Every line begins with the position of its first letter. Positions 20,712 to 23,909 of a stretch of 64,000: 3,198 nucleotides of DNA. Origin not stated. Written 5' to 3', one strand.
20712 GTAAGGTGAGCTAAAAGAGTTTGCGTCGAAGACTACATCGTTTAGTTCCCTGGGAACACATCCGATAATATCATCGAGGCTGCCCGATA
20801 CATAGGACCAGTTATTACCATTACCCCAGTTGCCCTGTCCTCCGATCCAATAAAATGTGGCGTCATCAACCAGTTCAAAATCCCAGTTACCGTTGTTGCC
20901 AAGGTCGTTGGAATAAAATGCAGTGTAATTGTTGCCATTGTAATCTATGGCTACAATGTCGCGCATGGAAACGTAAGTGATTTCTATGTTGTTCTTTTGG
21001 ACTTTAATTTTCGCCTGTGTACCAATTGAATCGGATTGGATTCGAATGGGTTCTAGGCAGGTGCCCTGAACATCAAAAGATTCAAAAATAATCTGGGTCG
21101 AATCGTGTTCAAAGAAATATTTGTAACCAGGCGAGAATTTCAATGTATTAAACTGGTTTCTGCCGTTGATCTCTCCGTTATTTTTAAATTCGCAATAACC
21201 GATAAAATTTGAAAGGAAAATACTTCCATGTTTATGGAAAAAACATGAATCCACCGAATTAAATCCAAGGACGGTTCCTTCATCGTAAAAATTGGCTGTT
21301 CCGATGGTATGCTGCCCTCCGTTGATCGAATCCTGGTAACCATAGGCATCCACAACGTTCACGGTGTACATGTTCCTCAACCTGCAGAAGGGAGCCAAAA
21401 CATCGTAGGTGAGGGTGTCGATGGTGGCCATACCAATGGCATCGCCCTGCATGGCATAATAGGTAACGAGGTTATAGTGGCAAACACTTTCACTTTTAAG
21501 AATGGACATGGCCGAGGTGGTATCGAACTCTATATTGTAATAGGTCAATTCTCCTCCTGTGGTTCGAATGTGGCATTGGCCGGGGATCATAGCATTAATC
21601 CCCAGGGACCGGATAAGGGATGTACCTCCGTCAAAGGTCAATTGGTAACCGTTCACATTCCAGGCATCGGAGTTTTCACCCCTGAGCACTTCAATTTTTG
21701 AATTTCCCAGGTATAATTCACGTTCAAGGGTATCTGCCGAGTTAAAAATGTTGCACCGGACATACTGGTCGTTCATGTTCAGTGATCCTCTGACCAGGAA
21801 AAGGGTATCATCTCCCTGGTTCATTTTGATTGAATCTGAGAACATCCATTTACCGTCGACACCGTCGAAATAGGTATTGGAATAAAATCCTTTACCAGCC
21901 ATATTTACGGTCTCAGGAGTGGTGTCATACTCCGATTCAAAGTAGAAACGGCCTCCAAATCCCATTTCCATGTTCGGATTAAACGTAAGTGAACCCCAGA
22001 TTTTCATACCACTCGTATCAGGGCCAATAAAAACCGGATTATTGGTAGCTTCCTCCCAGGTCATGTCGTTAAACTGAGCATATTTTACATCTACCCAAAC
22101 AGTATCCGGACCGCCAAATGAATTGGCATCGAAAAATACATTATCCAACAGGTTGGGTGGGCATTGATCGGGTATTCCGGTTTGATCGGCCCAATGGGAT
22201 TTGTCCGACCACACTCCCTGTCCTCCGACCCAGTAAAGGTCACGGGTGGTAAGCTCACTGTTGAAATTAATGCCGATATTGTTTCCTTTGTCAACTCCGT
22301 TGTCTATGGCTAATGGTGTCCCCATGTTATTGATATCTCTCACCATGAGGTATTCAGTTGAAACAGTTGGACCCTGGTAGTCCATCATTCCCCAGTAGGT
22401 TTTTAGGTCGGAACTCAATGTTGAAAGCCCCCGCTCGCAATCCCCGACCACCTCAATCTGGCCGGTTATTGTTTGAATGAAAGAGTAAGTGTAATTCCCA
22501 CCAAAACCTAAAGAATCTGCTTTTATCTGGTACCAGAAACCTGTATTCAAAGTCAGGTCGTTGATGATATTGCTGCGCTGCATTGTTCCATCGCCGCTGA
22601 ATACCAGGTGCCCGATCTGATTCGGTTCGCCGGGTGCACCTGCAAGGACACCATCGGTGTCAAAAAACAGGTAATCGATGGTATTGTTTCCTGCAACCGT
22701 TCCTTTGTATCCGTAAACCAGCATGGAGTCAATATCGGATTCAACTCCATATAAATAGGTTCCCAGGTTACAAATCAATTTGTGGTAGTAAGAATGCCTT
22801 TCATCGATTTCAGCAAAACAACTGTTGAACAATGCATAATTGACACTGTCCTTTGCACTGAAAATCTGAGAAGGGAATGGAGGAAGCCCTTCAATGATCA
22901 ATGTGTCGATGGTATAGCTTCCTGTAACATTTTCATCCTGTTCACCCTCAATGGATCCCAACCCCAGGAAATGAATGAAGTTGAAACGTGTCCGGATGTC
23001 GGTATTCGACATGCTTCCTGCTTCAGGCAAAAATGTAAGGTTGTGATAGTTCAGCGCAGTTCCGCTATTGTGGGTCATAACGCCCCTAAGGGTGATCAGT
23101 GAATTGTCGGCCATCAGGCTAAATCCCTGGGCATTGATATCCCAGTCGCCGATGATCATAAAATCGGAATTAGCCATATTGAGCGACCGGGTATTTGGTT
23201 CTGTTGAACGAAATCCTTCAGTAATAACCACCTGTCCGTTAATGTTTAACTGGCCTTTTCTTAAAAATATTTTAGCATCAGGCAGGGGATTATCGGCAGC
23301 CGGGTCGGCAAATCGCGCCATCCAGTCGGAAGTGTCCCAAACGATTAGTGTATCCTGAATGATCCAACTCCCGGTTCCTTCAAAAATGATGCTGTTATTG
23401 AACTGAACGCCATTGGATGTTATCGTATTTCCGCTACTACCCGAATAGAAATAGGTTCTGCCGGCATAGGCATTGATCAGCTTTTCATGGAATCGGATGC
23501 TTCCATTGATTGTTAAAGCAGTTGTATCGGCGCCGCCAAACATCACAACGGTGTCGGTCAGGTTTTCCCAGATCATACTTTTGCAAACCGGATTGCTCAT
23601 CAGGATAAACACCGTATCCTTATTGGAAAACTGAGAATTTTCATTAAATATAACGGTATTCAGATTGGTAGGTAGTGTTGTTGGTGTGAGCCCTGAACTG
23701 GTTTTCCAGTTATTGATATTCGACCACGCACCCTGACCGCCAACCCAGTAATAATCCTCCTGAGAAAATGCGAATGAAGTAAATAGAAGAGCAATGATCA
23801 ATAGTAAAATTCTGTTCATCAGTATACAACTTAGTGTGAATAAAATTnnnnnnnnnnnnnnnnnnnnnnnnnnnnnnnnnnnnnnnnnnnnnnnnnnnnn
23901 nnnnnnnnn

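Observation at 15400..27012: Tight four-gene T9SS operon: two type-B-CTD giant surface proteins share one PorP/SprF and a type-A-CTD beta-propeller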

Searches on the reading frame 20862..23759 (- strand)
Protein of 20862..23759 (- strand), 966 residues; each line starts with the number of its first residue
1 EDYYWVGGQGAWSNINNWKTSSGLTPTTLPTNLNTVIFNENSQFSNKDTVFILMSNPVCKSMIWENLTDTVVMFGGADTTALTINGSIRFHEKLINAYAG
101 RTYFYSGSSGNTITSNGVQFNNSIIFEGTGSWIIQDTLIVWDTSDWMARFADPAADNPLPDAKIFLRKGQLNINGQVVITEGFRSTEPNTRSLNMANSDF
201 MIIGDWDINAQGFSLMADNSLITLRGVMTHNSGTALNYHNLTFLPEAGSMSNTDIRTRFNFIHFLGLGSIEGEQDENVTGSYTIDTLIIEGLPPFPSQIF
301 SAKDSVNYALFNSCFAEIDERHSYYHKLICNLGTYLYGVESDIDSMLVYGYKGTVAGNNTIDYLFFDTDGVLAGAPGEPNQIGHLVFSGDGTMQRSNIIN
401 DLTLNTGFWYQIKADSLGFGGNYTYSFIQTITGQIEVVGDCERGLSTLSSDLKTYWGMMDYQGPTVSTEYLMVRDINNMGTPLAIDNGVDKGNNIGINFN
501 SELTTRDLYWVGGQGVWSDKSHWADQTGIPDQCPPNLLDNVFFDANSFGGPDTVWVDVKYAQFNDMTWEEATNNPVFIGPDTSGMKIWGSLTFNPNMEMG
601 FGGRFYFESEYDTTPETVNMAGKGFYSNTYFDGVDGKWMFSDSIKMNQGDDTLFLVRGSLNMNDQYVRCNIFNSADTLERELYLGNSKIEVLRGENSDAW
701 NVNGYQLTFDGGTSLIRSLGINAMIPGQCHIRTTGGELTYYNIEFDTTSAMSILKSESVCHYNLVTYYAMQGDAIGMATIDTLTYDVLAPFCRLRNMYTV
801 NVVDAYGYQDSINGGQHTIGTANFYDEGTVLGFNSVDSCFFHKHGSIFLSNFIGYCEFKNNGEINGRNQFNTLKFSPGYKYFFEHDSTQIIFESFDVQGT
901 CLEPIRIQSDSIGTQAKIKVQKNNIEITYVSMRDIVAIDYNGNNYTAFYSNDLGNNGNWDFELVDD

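Call 58: predict_structure(alignment_id=A2)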
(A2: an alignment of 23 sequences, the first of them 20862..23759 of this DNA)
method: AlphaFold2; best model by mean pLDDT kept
length: 966 residues; sequences in the alignment: 23
mean_pLDDT: 90.4   pTM: 0.69
mean pLDDT of the five models: 90.4, 89.9, 88.9, 88.6, 87.2
residues with pLDDT >= 90: 666; 70-90: 269; 50-70: 23; < 50: 8
segments of 3 or more residues with pLDDT < 50: 418-422
pLDDT, mean of each block of 10 residues (from residue 1): 90 92 90 93 89 89 93 88 95 93 92 94 94 96 87 79 94 96 94 96 95 95 95 93 93 96 96 86 97 89 96 94 97 95 96 95 96 92 96 95 92 67 73 88 89 84 81 91 88 87 91 93 90 92 88 91 90 86 91 89 90 86 87 89 71 92 87 90 92 77 93 90 63 91 88 90 93 91 93 92 95 87 96 95 95 97 95 96 95 94 93 92 90 92 89 91 63
secondary structure, 60 per line:
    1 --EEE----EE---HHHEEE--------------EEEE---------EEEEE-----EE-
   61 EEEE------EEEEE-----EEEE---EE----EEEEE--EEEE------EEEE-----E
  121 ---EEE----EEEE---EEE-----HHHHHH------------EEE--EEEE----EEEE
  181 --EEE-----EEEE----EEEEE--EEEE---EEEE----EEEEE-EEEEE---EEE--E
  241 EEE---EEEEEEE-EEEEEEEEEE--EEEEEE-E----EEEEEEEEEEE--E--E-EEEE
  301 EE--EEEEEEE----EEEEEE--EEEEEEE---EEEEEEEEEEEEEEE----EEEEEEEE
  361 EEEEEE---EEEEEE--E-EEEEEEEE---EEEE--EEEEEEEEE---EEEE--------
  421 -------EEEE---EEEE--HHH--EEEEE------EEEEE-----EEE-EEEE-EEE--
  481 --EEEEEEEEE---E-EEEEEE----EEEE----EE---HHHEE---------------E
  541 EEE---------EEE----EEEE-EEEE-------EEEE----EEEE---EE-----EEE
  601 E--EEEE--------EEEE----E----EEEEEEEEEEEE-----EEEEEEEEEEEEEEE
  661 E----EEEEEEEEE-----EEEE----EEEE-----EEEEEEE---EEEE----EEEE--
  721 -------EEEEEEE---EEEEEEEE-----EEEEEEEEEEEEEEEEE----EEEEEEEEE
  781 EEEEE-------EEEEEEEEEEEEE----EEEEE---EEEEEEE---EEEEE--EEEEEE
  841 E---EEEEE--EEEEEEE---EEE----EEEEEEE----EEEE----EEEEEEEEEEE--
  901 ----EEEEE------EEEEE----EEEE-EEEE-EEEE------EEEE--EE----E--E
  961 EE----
elements in order (helices of 4 or more, strands of 3 or more residues): E3-5 E18-20 E35-38 E48-52 E61-64 E71-75 E81-84 E94-98 E101-104 E111-114 E124-126 E131-134 E138-140 H146-151 E164-166 E169-172 E177-180 E183-185 E191-194 E199-203 E206-209 E213-216 E221-225 E227-231 E235-237 E240-243 E247-253 E255-264 E267-272 E279-289 E297-302 E305-311 E316-321 E324-330 E334-348 E353-366 E370-375 E380-387 E391-394 E397-405 E409-412 E428-431 E435-438 E446-450 E457-461 E467-469 E471-474 E476-478 E483-491 E497-502 E507-510 E540-543 E553-555 E560-563 E565-568 E576-579 E584-587 E598-601 E604-607 E616-619 E629-640 E646-661 E666-674 E680-683 E688-691 E697-703 E707-710 E715-718 E728-734 E738-745 E751-767 E772-785 E793-805 E810-814 E818-824 E828-832 E835-841 E845-849 E852-858 E862-864 E869-875 E880-883 E888-898 E905-909 E916-920 E925-928 E930-933 E935-938 E945-948 E960-962
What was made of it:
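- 18531..23819 (-): g2: 1762-aa secreted giant protein. Signal peptide, three divergent all-beta repeats of 460-505 aa each opening with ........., Ig-like region, type B CTD of the 'g2 class'. AlphaFold2 model of aa 21-986: pLDDT 90.4, all beta (call 58).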

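Call 62: fold_search(model_id=the predicted structure, library=pdb)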
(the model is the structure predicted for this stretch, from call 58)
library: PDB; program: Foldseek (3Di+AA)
matches with E <= 10: 44; with E <= 0.001: 0
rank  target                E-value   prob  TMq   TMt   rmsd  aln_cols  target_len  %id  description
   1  4ow2_A                6.9e-01  0.06  0.09  0.15  19.1       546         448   10  YopM from Yersinia enterocolitica WA-314 (released 2015-03-04)
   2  6nyf_A                7.6e-01  0.04  0.10  0.12  22.7       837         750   10  Helicobacter pylori Vacuolating Cytotoxin A Oligomeric Assembly 1 (OA-1) (released 2019-03-27)
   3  4xnf                  1.1e+00  0.02  0.08  0.10  24.3       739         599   10  Tailspike protein double mutant D339A/E372Q of E. coli bacteriophage HK620 (released 2016-01-27)
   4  6g0x_A                1.4e+00  0.01  0.06  0.08  25.0       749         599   10  TAILSPIKE PROTEIN OF E. COLI BACTERIOPHAGE HK620 IN COMPLEX WITH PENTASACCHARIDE (released 2018-04-04)
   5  4xlc                  1.6e+00  0.01  0.06  0.08  24.5       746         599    9  Tailspike protein double mutant D339N/E372A of E. coli bacteriophage HK620 (released 2016-01-20)
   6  5gkd_A                1.7e+00  0.02  0.10  0.13  27.7       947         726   10  Structure of PL6 family alginate lyase AlyGC (released 2017-02-08)
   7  8yk1_A                1.8e+00  0.02  0.10  0.11  22.1       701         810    8  Blood group B alpha-1,3-galactosidase AgaBb from Bifidobacterium bifidum, construct 23-844 (released 2024-07-10)
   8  4xn3_A                1.8e+00  0.01  0.06  0.08  24.4       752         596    8  Tailspike protein mutant E372A of E. coli bacteriophage HK620 in complex with hexasaccharide (released 2016-01-27)
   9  8yk2_B                1.8e+00  0.01  0.06  0.07  26.6       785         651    9  Blood group B alpha-1,3-galactosidase AgaBb from Bifidobacterium bifidum, construct T7-tag_24-700 (released 2024-07-10)
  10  6gvp_A                2.0e+00  0.01  0.07  0.09  24.3       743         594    9  TAILSPIKE PROTEIN MUTANT E372Q (DELTA N471/S472) OF E. COLI BACTERIOPHAGE HK620 IN COMPLEX WITH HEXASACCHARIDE (released 2018-07-11)
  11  8yk2_A                2.3e+00  0.01  0.06  0.07  25.5       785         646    8  Blood group B alpha-1,3-galactosidase AgaBb from Bifidobacterium bifidum, construct T7-tag_24-700 (released 2024-07-10)
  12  4xle_A                2.4e+00  0.01  0.07  0.09  24.1       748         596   11  Tailspike protein double mutant D339N/E372A of E. coli bacteriophage HK620 in complex with hexasaccharide (released 2016-01-20)
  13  3ak5_A                2.7e+00  0.02  0.11  0.11  22.0       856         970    9  Hemoglobin protease (Hbp) passenger missing domain-2 (released 2010-10-06)
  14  6ody_A                3.1e+00  0.02  0.11  0.14  25.7       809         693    6  Cryo-EM structure of Helicobacter pylori VacA hexamer (released 2019-09-25)
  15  7koh_C                3.3e+00  0.02  0.11  0.16  18.4       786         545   10  Crystal structure of antigen 43 from Escherichia coli EDL933 (released 2022-03-09)
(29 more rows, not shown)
